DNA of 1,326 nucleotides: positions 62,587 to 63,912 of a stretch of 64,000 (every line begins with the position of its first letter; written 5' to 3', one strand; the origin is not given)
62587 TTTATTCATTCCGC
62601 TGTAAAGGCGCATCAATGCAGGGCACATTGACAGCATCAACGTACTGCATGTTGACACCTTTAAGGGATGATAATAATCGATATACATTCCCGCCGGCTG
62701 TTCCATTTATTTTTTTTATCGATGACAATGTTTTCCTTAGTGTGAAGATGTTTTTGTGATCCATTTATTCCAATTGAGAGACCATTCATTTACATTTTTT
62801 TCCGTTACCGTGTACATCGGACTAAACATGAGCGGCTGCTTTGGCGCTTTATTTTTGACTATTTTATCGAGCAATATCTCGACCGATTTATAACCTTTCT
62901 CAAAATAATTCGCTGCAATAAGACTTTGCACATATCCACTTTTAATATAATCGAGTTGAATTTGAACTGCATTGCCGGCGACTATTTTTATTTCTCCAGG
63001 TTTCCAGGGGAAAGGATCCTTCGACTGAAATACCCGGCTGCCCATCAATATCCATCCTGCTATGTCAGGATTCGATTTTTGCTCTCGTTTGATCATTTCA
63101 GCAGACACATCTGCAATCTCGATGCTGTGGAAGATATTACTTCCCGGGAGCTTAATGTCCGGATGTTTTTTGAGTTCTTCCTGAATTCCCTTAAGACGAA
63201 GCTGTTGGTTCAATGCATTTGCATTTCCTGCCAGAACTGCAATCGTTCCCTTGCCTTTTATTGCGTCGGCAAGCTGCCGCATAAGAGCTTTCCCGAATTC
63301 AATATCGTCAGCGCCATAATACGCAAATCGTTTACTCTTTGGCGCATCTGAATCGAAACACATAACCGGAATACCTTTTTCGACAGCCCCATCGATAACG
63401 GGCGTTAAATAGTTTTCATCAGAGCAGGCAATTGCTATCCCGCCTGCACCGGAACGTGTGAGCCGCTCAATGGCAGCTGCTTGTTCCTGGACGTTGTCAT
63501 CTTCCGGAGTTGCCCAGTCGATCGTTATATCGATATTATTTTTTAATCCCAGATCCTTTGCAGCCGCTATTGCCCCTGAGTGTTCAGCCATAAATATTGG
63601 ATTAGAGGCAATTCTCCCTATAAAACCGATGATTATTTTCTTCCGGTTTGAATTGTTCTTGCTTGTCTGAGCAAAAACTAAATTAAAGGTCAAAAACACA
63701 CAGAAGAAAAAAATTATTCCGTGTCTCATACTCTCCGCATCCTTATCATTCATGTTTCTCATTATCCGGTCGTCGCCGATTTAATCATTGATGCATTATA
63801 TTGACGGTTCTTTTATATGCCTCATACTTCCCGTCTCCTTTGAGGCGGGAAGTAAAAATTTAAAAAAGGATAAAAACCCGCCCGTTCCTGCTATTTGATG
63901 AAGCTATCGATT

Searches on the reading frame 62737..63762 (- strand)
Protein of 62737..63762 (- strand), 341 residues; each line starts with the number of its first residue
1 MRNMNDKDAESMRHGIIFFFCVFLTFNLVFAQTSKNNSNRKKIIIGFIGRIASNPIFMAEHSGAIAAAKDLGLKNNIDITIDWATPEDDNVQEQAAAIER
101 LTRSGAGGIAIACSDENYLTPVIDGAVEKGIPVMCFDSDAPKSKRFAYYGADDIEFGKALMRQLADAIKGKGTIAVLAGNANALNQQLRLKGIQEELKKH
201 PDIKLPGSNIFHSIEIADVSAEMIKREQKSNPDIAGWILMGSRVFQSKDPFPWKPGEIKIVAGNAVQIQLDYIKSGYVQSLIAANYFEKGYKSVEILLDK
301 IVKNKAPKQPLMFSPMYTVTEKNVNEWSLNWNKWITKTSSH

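Call 25: search_protein_families(library=pfam, proteins=[window:62737-63762:-], max_evalue=0.0001)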
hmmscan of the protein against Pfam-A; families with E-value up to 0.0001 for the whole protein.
window:62737-63762:- (341 aa): 2 families
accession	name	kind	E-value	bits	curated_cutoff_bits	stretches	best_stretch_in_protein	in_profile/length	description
PF13407.12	Peripla_BP_4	-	2.8e-45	155.3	35.1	1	45-301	1-254/258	Periplasmic binding protein domain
PF00532.27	Peripla_BP_1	-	3e-08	33.9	22.2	1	45-200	4-150/281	Periplasmic binding proteins and sugar binding domain of LacI family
